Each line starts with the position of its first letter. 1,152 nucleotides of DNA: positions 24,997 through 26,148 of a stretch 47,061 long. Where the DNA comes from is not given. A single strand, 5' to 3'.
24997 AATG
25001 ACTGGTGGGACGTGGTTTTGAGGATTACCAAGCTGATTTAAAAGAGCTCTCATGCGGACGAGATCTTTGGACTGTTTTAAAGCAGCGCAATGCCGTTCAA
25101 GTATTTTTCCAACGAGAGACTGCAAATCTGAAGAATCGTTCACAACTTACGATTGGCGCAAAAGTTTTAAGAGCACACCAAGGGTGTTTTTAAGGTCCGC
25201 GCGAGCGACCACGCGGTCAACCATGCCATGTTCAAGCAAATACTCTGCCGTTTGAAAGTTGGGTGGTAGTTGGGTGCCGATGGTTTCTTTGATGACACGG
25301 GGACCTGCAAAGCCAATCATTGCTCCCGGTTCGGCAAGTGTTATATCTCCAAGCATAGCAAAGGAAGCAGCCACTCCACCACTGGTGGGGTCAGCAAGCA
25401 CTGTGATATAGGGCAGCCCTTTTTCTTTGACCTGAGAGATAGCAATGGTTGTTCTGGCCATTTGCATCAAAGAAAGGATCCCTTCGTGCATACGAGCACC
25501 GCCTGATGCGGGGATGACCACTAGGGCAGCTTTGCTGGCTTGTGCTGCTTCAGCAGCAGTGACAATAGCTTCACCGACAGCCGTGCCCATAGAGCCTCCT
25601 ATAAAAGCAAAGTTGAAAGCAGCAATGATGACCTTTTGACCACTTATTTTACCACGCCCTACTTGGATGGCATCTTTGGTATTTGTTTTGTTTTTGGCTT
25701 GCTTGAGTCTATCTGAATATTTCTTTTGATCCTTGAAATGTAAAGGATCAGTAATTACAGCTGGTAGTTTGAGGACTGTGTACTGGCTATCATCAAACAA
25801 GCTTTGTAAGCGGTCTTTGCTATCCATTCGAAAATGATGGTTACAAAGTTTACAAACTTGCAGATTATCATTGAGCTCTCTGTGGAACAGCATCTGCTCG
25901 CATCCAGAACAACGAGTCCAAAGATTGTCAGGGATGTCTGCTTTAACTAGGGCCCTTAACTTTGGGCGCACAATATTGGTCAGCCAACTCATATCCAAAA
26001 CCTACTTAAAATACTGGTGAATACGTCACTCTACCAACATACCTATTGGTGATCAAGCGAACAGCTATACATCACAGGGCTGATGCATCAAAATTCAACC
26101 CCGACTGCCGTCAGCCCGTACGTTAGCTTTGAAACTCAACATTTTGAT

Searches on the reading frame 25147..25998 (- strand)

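Call 5: search_protein_families(library=pfam, proteins=[window:25147-25998:-], max_evalue=0.001)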
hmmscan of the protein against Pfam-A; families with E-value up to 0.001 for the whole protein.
window:25147-25998:- (283 aa): 2 families
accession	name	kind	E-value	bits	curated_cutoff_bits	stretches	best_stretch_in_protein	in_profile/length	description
PF01039.27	Carboxyl_trans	-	2.7e-21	76.2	22.3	1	93-244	25-181/493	Carboxyl transferase domain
PF17848.7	Zn_ribbon_ACC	-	1.3e-07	32.1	24.5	1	27-52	1-26/26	Acetyl-CoA carboxylase zinc finger domain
